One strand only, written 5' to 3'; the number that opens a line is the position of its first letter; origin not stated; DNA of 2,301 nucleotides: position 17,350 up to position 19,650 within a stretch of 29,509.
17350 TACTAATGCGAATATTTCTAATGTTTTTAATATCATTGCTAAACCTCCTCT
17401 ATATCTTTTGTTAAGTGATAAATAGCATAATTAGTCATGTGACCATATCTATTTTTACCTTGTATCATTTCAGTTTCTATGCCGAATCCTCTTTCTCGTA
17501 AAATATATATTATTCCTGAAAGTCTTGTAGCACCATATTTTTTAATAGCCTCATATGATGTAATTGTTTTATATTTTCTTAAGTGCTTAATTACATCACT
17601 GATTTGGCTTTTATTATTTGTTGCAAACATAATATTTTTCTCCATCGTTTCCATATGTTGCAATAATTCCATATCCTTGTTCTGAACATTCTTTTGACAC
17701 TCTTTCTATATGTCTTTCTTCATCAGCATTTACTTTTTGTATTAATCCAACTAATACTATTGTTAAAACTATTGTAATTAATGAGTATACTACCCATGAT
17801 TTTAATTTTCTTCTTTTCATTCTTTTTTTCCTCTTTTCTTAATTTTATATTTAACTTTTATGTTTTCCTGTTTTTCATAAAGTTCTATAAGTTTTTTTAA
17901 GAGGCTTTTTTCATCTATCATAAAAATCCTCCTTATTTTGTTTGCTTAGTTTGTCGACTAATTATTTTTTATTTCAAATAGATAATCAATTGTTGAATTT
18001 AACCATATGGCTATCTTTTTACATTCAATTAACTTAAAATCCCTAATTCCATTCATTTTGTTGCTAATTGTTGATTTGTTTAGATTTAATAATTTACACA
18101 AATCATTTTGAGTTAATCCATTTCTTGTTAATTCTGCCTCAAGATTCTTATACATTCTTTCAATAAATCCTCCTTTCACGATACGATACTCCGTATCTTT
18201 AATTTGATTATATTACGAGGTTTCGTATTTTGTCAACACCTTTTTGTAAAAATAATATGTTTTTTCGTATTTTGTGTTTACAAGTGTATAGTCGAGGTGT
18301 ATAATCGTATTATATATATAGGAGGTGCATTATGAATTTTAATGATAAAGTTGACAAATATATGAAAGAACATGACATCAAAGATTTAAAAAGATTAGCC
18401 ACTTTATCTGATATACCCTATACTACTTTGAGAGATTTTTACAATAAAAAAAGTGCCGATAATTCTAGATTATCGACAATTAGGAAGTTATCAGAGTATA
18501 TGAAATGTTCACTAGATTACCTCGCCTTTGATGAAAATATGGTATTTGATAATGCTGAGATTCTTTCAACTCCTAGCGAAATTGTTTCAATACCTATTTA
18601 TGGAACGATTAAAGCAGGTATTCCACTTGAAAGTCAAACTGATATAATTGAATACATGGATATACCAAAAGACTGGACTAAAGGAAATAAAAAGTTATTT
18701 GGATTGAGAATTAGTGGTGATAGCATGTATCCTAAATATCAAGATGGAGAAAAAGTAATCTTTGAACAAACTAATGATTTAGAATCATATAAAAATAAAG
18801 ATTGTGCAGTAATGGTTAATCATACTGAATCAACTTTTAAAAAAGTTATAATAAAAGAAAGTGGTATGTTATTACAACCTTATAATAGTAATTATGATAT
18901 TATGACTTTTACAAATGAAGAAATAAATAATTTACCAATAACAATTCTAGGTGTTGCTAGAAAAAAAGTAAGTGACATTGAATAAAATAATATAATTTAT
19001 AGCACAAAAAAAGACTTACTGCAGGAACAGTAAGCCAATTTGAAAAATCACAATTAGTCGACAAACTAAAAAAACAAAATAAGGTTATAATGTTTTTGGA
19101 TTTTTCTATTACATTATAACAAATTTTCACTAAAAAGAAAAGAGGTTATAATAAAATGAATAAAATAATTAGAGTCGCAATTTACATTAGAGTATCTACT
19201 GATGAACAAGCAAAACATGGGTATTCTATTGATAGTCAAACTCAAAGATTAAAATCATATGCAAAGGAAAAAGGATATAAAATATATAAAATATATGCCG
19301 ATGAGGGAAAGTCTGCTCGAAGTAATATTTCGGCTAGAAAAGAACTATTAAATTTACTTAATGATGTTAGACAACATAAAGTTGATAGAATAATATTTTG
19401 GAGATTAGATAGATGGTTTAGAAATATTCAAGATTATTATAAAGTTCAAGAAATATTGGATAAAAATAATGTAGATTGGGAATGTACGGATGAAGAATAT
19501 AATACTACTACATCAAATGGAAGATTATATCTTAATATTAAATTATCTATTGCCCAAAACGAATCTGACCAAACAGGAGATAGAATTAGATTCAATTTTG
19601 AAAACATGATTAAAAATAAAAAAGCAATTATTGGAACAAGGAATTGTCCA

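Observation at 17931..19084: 33-bp inverted repeats exactly bracket the cro/repressor immunity cassette: possible invertible switch or paired nut-like sites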

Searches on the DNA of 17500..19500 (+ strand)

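Call 6: search_dna_similar(query=window:17600-19500:+, collection=phages, mode=distant, max_rows=30)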
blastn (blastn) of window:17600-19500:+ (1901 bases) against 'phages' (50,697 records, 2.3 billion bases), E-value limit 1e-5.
Records with a match: 14; places in all: 14; records where one place covers at least 80% of the query: 0.
Best place of each record, by identity: 80-90% 3; 60-80% 11.
By first word of the organism name: Enterococcus 11; Staphylococcus 2; Streptococcus 1.
By host as written in the record: Enterococcus faecalis 11; Staphylococcus aureus 2; Streptococcus gallolyticus gallolyticus_TX20005 1.
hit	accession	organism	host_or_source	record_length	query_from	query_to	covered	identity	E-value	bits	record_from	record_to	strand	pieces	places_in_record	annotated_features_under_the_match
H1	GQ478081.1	Enterococcus phage phiFL1A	Enterococcus faecalis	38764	1560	1873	17%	66.7%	2e-13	84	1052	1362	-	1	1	gp01: integrase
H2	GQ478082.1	Enterococcus phage phiFL1B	Enterococcus faecalis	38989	1560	1873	17%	66.7%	2e-13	84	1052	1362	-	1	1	gp01: integrase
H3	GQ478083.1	Enterococcus phage phiFL1C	Enterococcus faecalis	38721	1560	1873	17%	66.7%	2e-13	84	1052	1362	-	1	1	gp01: integrase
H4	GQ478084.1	Enterococcus phage phiFL2A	Enterococcus faecalis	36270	1560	1873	17%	66.7%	2e-13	84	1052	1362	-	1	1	gp01: integrase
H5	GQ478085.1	Enterococcus phage phiFL2B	Enterococcus faecalis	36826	1560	1873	17%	66.7%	2e-13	84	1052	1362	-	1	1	gp01: integrase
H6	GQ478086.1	Enterococcus phage phiFL3A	Enterococcus faecalis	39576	1560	1873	17%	66.7%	2e-13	84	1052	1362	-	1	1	gp01: integrase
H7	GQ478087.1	Enterococcus phage phiFL3B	Enterococcus faecalis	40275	1560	1873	17%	66.7%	2e-13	84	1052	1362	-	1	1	gp01: integrase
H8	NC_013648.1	Enterococcus phage phiFL3A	Enterococcus faecalis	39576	1560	1873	17%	66.7%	2e-13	84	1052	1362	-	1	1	gp01: integrase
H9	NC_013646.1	Enterococcus phage phiFL1A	Enterococcus faecalis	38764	1560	1873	17%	66.7%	2e-13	84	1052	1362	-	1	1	gp01: integrase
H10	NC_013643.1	Enterococcus phage phiFL2A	Enterococcus faecalis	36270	1560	1873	17%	66.7%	2e-13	84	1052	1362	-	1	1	gp01: integrase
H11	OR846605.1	Enterococcus phage Efs 1-1-1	Enterococcus faecalis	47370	1751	1873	6%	73.2%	3e-10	74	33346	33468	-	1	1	record has no annotation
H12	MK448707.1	Streptococcus phage Javan227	Streptococcus gallolyticus ...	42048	608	680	4%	82.7%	2e-6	61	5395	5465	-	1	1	none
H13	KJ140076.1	Staphylococcus phage DW2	Staphylococcus aureus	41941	1574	1630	3%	82.5%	7e-6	59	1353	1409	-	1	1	serine recombinase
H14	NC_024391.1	Staphylococcus phage DW2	Staphylococcus aureus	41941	1574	1630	3%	82.5%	7e-6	59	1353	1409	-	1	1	integrase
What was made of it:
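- Tried and rejected: A blastn search against isolate phages found no close relative; only the integrase matched, at 67% (call 6).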

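Call 35: search_rna_families(source=window, start=17500, end=19400, threshold=evalue, max_evalue=5)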
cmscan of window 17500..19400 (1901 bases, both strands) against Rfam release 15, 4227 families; matches with E-value up to 5: 3.
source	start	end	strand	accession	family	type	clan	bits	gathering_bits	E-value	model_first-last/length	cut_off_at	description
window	18972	19041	+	RF02844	RefA9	Gene; antisense;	-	22.7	49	1.5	1-64/64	no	Enterococcus sRNA A9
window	18584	18615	+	RF01315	CRISPR-DR2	Gene; CRISPR;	CL00014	18.4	37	4.7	1-30/30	no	CRISPR RNA direct repeat element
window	19292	19400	+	RF01477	rli43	Gene; sRNA;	-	14.7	100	1.3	1-121/255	3'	Listeria sRNA rli43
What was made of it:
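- On Lambda nut / HK022 put antitermination sites: There is no Rfam match (call 35).
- On Phage antisense-RNA regulators (functional class: c4, P4 CI, sar, OOP): An Rfam 15 scan at E<=5 over 17500-19400 gave only noise hits (call 35).
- Closest known: P1/P7 c4 antisense RNA controlling icd-ant. Different: There is no sequence or structure match (Rfam scan, call 35).
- No N-like gene was identified, and there is no Rfam match (call 35).
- Tried and rejected: The Rfam scan gave nothing (call 35).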

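Call 49: build_rna_model(alignment_id=A2)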
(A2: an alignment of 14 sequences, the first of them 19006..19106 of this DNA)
Model R1 built from alignment A2 (14 sequences, 123 columns); structure: RNAalifold consensus.
model positions 102; base pairs 15; branch points 1; effective number of sequences 3.11; information 0.59 bits per position. Calibrated on 0.2 Mb of random sequence (short: E-values are rough).
structure used (alignment columns):
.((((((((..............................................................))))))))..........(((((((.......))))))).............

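Call 50: search_with_rna_model(model_id=R1, sources=[window, L010, L014, L015, L018, L019, L025, L026, L027, L028, L029, L030, L031, L032, L033, L034, L035, L036, L037, L038, L039, L040, L041, L042, L043, L044, L045, L046, L047, L049, L050, L051, L053, L054, L055, L056, L057, L059, L062, L065, L066, L068, L069, L070, L071, L075, L077, L078, L079, L081, L082, L085, L092, L094, L098, L099, L101, L102, L105, L106, L012, L013, L011], max_evalue=0.1)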
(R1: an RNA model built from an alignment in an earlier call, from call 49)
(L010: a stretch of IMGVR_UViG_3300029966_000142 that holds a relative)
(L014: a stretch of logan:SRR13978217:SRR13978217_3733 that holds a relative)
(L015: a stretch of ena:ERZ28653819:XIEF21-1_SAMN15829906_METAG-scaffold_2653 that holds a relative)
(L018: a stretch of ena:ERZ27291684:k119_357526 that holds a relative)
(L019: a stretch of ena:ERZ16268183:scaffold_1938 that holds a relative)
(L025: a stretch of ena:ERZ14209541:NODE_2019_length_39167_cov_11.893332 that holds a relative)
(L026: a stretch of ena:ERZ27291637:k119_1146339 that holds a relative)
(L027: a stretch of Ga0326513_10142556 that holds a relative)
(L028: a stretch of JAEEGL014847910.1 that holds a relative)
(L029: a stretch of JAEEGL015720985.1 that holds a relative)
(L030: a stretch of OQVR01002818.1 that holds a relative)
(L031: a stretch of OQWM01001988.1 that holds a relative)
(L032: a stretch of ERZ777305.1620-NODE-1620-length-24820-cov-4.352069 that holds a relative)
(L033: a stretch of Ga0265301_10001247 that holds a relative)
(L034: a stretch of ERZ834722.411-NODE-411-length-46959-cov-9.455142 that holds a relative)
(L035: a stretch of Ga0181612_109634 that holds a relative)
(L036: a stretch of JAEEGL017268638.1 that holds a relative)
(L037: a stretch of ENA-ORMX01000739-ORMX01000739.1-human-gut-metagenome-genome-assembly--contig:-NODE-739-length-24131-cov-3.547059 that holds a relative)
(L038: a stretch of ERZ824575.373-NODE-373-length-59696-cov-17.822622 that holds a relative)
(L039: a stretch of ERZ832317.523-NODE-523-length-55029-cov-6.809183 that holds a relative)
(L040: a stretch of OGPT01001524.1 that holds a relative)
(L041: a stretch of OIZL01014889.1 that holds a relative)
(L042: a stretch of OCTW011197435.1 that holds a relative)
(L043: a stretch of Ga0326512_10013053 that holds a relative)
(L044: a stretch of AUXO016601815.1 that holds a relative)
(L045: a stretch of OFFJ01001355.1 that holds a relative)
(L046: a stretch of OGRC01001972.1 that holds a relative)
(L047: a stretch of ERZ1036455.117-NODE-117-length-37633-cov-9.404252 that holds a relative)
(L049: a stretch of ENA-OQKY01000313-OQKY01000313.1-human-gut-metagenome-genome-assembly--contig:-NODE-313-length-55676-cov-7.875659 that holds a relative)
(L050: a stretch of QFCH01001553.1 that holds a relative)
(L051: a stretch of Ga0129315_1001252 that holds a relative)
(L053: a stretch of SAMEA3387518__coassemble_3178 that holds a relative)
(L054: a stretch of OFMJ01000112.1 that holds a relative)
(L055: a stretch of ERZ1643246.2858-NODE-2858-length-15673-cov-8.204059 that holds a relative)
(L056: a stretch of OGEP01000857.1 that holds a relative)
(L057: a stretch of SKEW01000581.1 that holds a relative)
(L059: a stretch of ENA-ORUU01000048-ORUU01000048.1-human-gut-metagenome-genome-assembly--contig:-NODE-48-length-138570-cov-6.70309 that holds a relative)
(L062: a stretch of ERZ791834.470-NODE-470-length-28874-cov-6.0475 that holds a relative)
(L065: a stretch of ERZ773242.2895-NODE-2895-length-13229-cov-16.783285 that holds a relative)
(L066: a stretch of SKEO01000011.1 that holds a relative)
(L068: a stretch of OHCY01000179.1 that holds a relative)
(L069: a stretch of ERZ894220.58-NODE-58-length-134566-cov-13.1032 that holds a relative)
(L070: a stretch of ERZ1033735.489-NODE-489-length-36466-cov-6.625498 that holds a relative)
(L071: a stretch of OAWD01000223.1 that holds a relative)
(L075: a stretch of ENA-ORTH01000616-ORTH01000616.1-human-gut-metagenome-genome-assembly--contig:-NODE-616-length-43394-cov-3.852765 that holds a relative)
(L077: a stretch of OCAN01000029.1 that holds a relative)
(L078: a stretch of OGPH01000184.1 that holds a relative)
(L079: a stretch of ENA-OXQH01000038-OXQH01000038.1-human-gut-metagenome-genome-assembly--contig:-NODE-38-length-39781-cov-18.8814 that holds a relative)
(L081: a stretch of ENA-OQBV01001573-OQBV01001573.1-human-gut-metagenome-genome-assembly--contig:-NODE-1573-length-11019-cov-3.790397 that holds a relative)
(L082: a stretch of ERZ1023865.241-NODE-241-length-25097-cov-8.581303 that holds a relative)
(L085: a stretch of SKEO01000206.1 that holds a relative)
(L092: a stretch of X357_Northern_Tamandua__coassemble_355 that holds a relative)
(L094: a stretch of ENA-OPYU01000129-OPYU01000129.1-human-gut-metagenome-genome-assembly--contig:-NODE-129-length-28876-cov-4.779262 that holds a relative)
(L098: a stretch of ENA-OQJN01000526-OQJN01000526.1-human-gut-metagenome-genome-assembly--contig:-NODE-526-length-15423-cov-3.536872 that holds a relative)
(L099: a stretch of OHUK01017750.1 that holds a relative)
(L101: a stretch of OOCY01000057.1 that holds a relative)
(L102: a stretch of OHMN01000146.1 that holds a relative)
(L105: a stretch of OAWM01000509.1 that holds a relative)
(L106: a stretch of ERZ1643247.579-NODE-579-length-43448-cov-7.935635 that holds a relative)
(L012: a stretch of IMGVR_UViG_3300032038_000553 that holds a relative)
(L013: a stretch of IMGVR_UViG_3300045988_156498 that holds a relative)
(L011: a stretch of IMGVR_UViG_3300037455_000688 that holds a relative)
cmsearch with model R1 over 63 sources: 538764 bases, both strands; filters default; matches with E-value up to 0.1: 24.
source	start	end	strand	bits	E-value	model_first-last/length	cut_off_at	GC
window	19006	19106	-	103.1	1.2e-14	1-102/102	no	0.27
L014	4440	4540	-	103.1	1.2e-14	1-102/102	no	0.27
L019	4850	4951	-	101.1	2.6e-14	1-102/102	no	0.27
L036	789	889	-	99.6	4.8e-14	1-102/102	no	0.28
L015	6857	6956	-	96.3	1.8e-13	1-102/102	no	0.29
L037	3851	3951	-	96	2.1e-13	1-102/102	no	0.28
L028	764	864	-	93.3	6e-13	1-102/102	no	0.28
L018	6857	6956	-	92.8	7.5e-13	1-102/102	no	0.27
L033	3850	3954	-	87.2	7.3e-12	1-102/102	no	0.24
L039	3819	3922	-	84.7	2e-11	1-102/102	no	0.29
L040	3819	3922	-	84.7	2e-11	1-102/102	no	0.29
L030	1634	1737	-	82.6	4.7e-11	1-102/102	no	0.33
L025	4708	4809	-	82.3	5.2e-11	1-102/102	no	0.26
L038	3825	3922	-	78.5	2.5e-10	1-102/102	no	0.27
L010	5579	5684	-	73.9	1.5e-09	1-102/102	no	0.34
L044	3843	3948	-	72.7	2.5e-09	1-102/102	no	0.34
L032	3814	3924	-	65.5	4.6e-08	1-102/102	no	0.32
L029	403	497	-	65.2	5.3e-08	1-102/102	no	0.31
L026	4843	4937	-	62.3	1.7e-07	1-102/102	no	0.26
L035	3821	3955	-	48.9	3.9e-05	1-102/102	no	0.22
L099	81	194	-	44.8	0.0002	1-102/102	no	0.3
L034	3828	3917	-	40.9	0.001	1-102/102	no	0.32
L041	211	298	-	40.4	0.0012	1-102/102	no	0.31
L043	388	480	-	36.6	0.0057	1-102/102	no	0.29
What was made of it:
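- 19006..19106 (-): Predicted small RNA gene of about 101 nt. Order along the RNA: 5' GAAAAAUCC, a 13-nt spacer, a 33-nt antisense segment (the right arm), GUGAUUUUUC, a terminator hairpin, and a U7 tail. The covariance model built from 14 relatives gives one hit in the window, here, at 103 bits (calls 49, 50).
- On Site-specific invertible DNA switch: All 24 covariance-model hits are unsplit (call 50).
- It finds none in distant loci (call 50). All 24 covariance-model hits are full length, whereas inversion would separate the RNA's promoter side from its terminator (call 50).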

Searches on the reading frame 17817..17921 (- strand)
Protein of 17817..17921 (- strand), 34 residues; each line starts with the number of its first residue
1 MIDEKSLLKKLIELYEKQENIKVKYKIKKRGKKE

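Call 7: search_protein_families(library=pfam, proteins=[window:17817-17921:-], max_evalue=0.01)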
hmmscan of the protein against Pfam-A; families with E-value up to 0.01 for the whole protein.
window:17817-17921:- (34 aa): 0 families

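Call 57: search_protein_families(library=phrogs, proteins=[window:17817-17921:-], max_evalue=0.01)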
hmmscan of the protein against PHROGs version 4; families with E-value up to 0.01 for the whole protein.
window:17817-17921:- (34 aa): 0 families
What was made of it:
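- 17817..17921 (-): 34-aa ORF, the first gene after cro and the likely regulated gene. Its stop overlaps the start of the next ORF (17614-17820), which suggests translational coupling. It has no Pfam or PHROG family (calls 7, 57).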
